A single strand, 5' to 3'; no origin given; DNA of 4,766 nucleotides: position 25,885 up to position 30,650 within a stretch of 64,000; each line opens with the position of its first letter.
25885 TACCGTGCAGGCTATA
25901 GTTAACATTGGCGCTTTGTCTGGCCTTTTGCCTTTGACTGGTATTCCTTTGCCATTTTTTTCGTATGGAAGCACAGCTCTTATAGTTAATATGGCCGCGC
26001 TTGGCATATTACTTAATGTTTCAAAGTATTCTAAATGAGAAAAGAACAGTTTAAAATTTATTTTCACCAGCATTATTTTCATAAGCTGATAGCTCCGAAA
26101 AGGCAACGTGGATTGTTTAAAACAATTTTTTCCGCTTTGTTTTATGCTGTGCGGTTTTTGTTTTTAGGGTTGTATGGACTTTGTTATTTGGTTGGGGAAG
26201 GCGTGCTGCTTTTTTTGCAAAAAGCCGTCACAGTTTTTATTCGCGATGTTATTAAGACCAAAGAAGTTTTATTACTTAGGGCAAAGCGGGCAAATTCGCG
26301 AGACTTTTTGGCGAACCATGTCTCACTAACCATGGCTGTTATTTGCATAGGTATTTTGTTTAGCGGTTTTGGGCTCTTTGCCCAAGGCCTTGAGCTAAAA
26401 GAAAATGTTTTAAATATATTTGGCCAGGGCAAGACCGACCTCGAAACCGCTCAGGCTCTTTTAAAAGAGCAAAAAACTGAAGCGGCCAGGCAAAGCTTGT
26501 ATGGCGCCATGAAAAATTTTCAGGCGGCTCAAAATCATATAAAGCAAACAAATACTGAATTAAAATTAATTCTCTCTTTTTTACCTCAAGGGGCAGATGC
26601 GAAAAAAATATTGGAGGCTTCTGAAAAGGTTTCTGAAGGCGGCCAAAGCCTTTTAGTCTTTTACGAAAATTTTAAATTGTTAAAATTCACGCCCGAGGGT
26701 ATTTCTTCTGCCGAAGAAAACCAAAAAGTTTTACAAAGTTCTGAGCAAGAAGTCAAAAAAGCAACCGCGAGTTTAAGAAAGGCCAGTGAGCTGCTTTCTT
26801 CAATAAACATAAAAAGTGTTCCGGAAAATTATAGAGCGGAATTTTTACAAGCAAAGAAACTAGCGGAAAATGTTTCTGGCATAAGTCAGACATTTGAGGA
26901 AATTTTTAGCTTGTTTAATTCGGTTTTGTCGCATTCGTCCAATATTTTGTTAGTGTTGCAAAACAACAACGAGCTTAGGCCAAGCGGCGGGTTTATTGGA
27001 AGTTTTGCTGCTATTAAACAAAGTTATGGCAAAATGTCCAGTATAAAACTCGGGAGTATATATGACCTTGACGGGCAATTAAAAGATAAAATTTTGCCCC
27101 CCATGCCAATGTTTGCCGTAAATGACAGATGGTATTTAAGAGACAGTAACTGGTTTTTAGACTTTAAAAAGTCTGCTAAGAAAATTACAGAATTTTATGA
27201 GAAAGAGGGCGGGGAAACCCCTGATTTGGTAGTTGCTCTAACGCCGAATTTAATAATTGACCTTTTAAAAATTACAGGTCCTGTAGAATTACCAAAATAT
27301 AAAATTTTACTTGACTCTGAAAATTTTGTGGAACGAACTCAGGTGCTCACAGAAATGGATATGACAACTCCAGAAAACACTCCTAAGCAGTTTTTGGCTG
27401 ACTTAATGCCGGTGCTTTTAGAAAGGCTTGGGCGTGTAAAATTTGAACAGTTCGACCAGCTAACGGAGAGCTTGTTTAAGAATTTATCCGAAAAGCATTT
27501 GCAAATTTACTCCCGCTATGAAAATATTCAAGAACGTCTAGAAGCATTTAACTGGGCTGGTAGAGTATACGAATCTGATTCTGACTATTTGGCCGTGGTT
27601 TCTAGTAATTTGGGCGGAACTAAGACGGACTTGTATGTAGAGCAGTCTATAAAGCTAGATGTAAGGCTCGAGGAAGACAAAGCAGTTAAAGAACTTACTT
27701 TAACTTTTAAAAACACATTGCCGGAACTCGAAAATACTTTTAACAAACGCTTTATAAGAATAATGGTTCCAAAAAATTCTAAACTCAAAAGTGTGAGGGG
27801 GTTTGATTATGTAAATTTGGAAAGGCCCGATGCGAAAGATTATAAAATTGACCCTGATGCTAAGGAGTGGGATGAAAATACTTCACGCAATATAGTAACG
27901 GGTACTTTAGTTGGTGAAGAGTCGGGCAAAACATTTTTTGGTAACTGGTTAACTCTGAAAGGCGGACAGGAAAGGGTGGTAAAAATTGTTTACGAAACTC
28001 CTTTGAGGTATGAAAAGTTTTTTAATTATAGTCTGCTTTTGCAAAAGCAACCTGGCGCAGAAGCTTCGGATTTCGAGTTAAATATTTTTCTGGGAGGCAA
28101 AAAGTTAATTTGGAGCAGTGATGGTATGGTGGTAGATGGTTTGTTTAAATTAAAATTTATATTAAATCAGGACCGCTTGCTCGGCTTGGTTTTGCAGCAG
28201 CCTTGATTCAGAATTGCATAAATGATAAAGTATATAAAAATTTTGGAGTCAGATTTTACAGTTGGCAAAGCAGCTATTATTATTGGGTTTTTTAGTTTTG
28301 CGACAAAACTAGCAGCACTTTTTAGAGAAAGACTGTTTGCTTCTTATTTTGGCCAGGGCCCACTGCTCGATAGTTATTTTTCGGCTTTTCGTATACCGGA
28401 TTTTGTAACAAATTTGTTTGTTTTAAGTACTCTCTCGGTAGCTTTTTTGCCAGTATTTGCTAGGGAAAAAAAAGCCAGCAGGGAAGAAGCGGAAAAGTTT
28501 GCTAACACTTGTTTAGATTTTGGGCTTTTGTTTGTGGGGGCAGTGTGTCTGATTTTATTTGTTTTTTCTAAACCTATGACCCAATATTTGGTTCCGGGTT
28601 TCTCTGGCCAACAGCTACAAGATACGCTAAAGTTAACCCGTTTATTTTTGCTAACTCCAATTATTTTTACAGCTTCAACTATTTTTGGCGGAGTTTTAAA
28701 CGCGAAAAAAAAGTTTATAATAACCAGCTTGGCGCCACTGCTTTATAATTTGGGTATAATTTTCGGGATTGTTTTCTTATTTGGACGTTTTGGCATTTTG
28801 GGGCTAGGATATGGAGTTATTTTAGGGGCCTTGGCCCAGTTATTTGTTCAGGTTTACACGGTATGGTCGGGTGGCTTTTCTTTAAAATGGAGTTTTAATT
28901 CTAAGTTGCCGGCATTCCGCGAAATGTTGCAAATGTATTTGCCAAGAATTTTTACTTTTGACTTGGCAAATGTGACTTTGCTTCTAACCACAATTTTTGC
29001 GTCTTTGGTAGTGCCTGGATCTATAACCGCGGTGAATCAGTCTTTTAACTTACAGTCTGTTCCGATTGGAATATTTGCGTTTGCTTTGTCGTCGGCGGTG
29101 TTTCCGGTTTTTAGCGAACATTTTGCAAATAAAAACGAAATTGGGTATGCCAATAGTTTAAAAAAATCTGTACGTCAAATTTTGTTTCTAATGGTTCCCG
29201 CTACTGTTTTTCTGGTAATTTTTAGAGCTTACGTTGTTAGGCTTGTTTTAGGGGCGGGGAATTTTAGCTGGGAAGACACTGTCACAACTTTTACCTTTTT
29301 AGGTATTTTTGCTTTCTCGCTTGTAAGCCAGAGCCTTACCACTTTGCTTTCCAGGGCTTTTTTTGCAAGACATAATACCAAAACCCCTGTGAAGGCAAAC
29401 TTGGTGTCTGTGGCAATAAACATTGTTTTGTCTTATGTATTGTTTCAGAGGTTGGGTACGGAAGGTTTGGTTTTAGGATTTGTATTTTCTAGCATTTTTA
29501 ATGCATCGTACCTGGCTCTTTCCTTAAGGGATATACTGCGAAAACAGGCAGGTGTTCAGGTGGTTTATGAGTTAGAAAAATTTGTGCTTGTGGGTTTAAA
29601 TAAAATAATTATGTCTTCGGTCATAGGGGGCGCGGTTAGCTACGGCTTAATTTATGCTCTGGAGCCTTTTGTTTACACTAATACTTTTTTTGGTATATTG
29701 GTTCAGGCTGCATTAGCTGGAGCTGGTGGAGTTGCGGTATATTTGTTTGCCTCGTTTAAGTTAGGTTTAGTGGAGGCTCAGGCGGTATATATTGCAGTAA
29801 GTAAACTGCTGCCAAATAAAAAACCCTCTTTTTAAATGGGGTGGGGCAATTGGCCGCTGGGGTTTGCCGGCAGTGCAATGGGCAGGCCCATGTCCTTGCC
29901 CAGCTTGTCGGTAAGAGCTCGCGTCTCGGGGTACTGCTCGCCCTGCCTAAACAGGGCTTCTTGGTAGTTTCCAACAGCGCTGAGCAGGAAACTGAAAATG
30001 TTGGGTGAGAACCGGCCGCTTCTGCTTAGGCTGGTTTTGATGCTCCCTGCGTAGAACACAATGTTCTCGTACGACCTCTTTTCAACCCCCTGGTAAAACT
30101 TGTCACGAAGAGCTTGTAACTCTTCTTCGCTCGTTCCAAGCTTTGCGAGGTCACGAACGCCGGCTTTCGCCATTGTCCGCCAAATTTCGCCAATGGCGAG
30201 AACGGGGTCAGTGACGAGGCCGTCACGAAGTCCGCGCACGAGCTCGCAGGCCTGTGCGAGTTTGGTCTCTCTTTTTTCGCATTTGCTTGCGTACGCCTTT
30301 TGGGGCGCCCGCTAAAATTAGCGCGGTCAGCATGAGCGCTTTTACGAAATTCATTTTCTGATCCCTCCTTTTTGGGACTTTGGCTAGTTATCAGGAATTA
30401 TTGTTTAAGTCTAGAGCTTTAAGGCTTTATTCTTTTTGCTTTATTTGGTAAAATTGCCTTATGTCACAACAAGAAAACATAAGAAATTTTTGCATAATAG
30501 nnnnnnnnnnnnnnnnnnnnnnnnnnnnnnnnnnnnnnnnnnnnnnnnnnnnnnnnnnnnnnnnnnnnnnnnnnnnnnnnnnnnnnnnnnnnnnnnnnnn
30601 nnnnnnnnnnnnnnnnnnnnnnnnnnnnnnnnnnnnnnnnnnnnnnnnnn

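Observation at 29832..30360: Second GC-rich secreted-protein gene abutting murJ, interrupted by a frameshift in an A6 run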

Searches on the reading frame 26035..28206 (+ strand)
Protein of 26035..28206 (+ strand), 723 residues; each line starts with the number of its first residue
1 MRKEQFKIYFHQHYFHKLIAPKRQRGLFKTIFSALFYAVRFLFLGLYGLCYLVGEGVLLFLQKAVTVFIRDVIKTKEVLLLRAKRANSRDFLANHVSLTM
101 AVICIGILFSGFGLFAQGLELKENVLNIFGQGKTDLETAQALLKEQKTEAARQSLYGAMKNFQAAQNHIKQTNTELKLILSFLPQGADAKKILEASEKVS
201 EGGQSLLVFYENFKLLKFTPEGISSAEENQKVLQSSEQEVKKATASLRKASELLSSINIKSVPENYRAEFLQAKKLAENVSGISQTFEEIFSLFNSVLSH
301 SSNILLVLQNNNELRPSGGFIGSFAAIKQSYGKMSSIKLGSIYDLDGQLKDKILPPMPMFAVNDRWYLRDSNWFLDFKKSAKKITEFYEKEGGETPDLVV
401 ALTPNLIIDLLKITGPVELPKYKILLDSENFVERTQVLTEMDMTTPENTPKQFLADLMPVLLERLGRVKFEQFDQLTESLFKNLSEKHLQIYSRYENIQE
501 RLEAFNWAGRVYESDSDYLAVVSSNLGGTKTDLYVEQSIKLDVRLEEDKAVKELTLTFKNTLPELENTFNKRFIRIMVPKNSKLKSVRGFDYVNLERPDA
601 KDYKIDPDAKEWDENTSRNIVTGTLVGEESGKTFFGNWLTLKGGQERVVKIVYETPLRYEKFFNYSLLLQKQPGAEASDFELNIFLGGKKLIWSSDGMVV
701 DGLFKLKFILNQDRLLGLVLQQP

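Call 7: search_protein_families(library=pfam, proteins=[window:26035-28206:+], max_evalue=1)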
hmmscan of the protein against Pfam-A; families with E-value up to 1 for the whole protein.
window:26035-28206:+ (723 aa): 2 families
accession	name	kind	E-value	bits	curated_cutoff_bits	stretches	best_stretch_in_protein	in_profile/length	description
PF13196.11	DUF4012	-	2.3e-23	83.8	28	1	303-434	5-138/144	Protein of unknown function (DUF4012)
PF10938.13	YfdX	-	0.29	11.6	26.6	1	134-193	73-136/149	YfdX protein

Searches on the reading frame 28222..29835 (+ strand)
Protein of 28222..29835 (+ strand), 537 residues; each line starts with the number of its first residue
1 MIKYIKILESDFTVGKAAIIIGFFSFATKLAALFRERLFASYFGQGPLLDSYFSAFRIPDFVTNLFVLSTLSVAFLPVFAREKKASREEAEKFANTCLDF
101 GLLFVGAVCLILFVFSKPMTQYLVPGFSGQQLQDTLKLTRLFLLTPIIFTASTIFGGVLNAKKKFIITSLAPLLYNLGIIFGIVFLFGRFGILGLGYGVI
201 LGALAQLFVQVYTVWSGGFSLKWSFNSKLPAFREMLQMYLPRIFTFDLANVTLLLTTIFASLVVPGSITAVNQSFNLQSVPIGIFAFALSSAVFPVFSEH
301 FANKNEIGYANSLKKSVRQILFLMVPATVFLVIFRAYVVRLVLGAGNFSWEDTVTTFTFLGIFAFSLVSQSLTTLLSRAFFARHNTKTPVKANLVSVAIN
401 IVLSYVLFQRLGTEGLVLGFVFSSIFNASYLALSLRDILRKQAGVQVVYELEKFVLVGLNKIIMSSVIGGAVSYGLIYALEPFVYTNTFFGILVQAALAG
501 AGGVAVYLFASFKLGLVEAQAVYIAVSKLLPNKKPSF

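Call 7: search_protein_families(library=pfam, proteins=[window:28222-29835:+], max_evalue=1)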
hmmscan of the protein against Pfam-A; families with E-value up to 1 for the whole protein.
window:28222-29835:+ (537 aa): 3 families
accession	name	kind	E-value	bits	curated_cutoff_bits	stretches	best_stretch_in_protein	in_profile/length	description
PF03023.19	MurJ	-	2.3e-88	297.2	27.4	1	39-489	1-446/451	Lipid II flippase MurJ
PF01554.23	MatE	-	1.3e-08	35.1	24.9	2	241-406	1-161/161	MatE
PF00452.24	Bcl-2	-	0.45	11.5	31.4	1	311-376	14-75/100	Apoptosis regulator proteins, Bcl-2 family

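Call 45: find_homologous_proteins(query=window:28222-29832:+, max_evalue=1e-60)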
Query window:28222-29832:+ (537 aa): 1345 proteins with E <= 1e-60 among 8000 candidates; the best 120 are listed.
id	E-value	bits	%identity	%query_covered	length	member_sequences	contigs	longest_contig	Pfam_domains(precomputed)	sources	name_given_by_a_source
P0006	0.0e+0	1124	100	100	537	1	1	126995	PF01554.24,PF03023.20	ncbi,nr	ncbi:MAG: murein biosynthesis integral membrane protein MurJ [Candidatus Doudnabacteria bacterium]|n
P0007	3.0e-231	787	71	97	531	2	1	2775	PF01554.24,PF03023.20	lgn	-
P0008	2.8e-205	701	63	97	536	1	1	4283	PF01554.24,PF03023.20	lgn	-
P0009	1.3e-187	643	59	97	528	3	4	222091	PF01554.24,PF13440.12,PF03023.20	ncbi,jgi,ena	jgi:putative peptidoglycan lipid II flippase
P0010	5.7e-183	628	57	97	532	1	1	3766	PF01554.24,PF03023.20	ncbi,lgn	-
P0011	1.2e-182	627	58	97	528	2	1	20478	PF01554.24,PF13440.12,PF03023.20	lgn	-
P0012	5.6e-164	565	54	96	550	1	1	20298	PF01554.24,PF03023.20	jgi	jgi:putative peptidoglycan lipid II flippase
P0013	3.6e-160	552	54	93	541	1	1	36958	PF01554.24,PF03023.20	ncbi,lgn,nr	ncbi:MAG: murein biosynthesis integral membrane protein MurJ [Patescibacteria group bacterium]|nr:mu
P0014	3.1e-159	549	51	97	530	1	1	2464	PF01554.24,PF03023.20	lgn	-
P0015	4.4e-159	549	52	96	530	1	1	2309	PF01554.24,PF13440.12,PF03023.20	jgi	-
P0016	2.8e-157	543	52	99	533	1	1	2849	PF03023.20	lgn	-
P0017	3.8e-157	542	49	97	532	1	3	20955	PF13440.12,PF03023.20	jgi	-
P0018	4.6e-157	542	51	99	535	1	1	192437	PF01554.24,PF13440.12,PF03023.20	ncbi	-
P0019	7.0e-157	542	51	97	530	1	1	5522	PF01554.24,PF13440.12,PF03023.20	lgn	-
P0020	9.5e-156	538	52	99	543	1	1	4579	PF01554.24,PF03023.20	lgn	-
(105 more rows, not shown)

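Call 46: find_encoding_contigs(protein=P0008, flank=4000, max_places=2)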
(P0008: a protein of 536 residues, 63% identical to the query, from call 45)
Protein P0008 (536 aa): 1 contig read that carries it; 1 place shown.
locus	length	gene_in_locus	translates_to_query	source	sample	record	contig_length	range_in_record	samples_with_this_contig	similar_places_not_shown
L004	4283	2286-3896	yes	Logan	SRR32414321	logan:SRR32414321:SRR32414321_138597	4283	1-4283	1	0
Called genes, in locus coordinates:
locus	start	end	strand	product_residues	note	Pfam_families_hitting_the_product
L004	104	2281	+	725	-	PF13196:DUF4012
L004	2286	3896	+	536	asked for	PF03023:MurJ, PF01554:MatE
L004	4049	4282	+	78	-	?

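Call 47: find_encoding_contigs(protein=P0009, flank=6000, max_places=2)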
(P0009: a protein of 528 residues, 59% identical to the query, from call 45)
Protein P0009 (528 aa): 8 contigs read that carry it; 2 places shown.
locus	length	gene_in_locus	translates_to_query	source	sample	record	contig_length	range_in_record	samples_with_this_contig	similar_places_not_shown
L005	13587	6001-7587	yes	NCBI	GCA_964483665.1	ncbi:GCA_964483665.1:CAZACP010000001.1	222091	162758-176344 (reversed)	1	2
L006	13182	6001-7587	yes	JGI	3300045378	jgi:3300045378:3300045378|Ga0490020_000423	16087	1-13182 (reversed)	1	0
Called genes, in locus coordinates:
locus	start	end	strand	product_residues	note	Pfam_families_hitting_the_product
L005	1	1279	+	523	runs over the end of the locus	PF07969:Amidohydro_3 (weak), PF01979:Amidohydro_1, PF07969:Amidohydro_3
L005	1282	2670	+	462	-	PF21799:MurD-like_N, PF08245:Mur_ligase_M, PF02875:Mur_ligase_C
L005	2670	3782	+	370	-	PF01098:FTSW_RODA_SPOVE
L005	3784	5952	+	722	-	PF13196:DUF4012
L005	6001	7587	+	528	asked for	PF03023:MurJ, PF13440:Polysacc_synt_3, PF01554:MatE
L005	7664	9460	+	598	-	PF00009:GTP_EFTU, PF03144:GTP_EFTU_D2, PF00679:EFG_C, PF06421:LepA_C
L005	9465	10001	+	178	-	-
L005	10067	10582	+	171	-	-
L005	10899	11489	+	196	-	-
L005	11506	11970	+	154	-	-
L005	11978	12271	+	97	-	-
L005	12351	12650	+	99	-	-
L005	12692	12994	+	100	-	PF08922:DUF1905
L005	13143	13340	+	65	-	PF00313:CSD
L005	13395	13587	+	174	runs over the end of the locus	-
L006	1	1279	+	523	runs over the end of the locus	PF07969:Amidohydro_3 (weak), PF01979:Amidohydro_1, PF07969:Amidohydro_3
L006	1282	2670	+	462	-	PF21799:MurD-like_N, PF08245:Mur_ligase_M, PF02875:Mur_ligase_C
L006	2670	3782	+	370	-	PF01098:FTSW_RODA_SPOVE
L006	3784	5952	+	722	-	PF13196:DUF4012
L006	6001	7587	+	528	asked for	PF03023:MurJ, PF13440:Polysacc_synt_3, PF01554:MatE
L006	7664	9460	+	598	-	PF00009:GTP_EFTU, PF03144:GTP_EFTU_D2, PF00679:EFG_C, PF06421:LepA_C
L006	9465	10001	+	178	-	-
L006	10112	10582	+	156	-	-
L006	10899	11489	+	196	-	-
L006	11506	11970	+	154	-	-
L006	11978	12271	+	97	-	-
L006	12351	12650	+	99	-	-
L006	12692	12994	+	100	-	PF08922:DUF1905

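Call 48: find_encoding_contigs(protein=P0007, flank=4000, max_places=2)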
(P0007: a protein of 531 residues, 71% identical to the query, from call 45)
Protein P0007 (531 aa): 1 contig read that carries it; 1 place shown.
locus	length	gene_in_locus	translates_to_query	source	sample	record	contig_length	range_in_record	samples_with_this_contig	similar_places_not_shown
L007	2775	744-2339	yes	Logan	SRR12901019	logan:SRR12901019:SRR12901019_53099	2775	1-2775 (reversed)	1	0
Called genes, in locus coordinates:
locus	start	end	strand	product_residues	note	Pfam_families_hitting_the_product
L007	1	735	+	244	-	?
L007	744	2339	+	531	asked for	PF03023:MurJ, PF01554:MatE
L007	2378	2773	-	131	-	?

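Call 62: list_cluster_members(proteins=[P0001, P0002, P0006])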
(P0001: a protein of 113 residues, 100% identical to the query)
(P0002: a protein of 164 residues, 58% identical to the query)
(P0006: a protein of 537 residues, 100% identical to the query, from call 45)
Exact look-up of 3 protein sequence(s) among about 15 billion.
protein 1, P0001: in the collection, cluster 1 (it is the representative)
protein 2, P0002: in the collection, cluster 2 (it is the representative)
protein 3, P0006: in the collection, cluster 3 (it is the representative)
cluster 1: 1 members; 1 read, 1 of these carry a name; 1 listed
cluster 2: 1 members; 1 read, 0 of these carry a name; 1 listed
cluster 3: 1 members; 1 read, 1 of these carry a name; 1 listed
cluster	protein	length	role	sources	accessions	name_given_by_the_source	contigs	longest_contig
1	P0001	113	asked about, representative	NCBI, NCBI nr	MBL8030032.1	MAG: hypothetical protein JNN11_02165 [Candidatus Doudnabacteria bacterium] | hypothetical protein [Candidatus Doudnabacteria bacterium]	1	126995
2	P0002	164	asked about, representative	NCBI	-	-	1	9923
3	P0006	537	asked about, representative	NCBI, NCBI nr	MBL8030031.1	MAG: murein biosynthesis integral membrane protein MurJ [Candidatus Doudnabacteria ... | murein biosynthesis integral membrane protein MurJ [Candidatus Doudnabacteria bacterium]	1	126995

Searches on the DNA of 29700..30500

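Call 69: search_rna_families(source=window, start=29700, end=30500, threshold=evalue, max_evalue=1)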
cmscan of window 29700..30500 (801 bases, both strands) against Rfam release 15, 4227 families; matches with E-value up to 1: 1.
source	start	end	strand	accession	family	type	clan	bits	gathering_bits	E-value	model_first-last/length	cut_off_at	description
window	30429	30500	+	RF00972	mir-651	Gene; miRNA;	-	21.4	106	0.16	1-73/86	3'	mir-651 microRNA precursor family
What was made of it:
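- No Rfam element is present (call 69).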

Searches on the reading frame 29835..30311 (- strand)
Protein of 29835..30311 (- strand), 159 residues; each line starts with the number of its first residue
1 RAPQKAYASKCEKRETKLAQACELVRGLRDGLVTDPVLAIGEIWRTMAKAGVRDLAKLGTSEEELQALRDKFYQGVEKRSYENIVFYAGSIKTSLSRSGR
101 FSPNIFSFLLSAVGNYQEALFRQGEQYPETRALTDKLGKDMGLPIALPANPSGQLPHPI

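Call 70: predict_structure(protein=window:29835-30287:-)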
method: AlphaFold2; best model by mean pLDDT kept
length: 151 residues; sequences in the alignment: 1
mean_pLDDT: 58.9   pTM: 0.47
mean pLDDT of the five models: 58.9, 58.8, 57.2, 54.4, 49.9
residues with pLDDT >= 90: 0; 70-90: 35; 50-70: 77; < 50: 39
segments of 3 or more residues with pLDDT < 50: 84-99, 133-151
pLDDT, mean of each block of 10 residues (from residue 1): 59 81 75 73 68 68 64 53 48 45 56 55 57 48 34 30
secondary structure, 60 per line:
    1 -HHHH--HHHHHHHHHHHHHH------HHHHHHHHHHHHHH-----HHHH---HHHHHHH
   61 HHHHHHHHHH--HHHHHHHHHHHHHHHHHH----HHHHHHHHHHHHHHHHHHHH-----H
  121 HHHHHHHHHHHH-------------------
elements in order: H2-5 H8-21 H28-41 H47-50 H54-70 H73-90 H95-114 H120-132

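Call 73: fold_search(model_id=the predicted structure, library=pdb)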
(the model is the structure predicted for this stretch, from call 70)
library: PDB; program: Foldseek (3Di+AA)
matches with E <= 10: 137; with E <= 0.001: 0
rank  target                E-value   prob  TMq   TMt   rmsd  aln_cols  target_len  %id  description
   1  5cwb                  3.0e-02  0.97  0.36  0.30   9.1       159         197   16  Crystal structure of de novo designed helical repeat protein DHR4 (released 2015-12-16)
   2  7mwr_B                3.4e-01  0.63  0.35  0.25   8.9       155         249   19  Structure of De Novo designed beta sheet heterodimer LHD101A53/B4 (released 2022-01-19)
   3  8cws_A                4.3e-01  0.69  0.38  0.17   7.4       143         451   20  Accurate computational design of genetically encoded 3D protein crystals (released 2023-11-01)
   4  8fni_6                1.4e+00  0.30  0.30  0.12  10.2       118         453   12  Cryo-EM structure of RNase-treated RESC-B in trypanosomal RNA editing (released 2023-07-19)
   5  8fin_B                1.6e+00  0.38  0.39  0.36   7.5       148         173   17  Multi-state design of two-state switchable hinge proteins (released 2023-08-16)
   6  8g9j                  1.9e+00  0.25  0.36  0.30   7.1       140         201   17  Geometrically programmable nanomaterial construction using regularized protein building blocks (released 2024-03-13)
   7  9rdc_D                2.0e+00  0.15  0.26  0.28  12.4       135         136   15  Crystal structure of Phytophthora infestans effector AVRcap1b in complex with the ENTH domain of Nicotiana benthamiana (released 2025-07-16)
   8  9qk2_B                2.0e+00  0.15  0.27  0.11   8.3       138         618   12  Structure of the Complement classical and lectin pathway C3 convertase in complex with substrate C3 (released 2025-12-24)
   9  9g6k_L4               2.2e+00  0.08  0.21  0.10  14.0       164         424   12  LSU structure derived from the LSU sample of the mitoribosome from T. gondii. (released 2024-12-11)
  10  8fin_A                2.5e+00  0.20  0.37  0.33   7.2       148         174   16  Multi-state design of two-state switchable hinge proteins (released 2023-08-16)
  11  9gyt_1u               2.5e+00  0.08  0.20  0.07  13.6       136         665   13  High resolution structure of B. oleracea mitoribosome (released 2025-10-15)
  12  6xr2_E                2.6e+00  0.09  0.24  0.23  10.0       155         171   13  Computationally designed right-handed alpha/alpha homotrimeric toroid with 3 repeats per subunit (released 2021-07-14)
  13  9mg8_B                2.9e+00  0.04  0.21  0.11  20.7       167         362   16  Crystal Structure of b-iTHR-110 (released 2025-12-17)
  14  6rd4_3                3.0e+00  0.21  0.34  0.24   6.1       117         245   18  CryoEM structure of Polytomella F-ATP synthase, Full dimer, composite map (released 2019-07-03)
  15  9rdc_C                3.2e+00  0.21  0.37  0.40   7.7       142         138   10  Crystal structure of Phytophthora infestans effector AVRcap1b in complex with the ENTH domain of Nicotiana benthamiana (released 2025-07-16)
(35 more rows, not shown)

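Call 76: search_protein_families(library=ncbifam, proteins=[window:29835-30311:-], max_evalue=1)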
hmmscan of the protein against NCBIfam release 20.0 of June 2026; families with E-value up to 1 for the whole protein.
window:29835-30311:- (159 aa): 1 family
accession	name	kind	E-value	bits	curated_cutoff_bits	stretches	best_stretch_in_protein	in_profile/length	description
NF004126.0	PRK05614.1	equivalog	0.11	10.9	505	1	62-106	344-386/430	citrate synthase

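Call 77: search_protein_families(library=phrogs, proteins=[window:29835-30311:-], max_evalue=0.1)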
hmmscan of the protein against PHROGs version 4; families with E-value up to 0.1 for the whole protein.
window:29835-30311:- (159 aa): 0 families
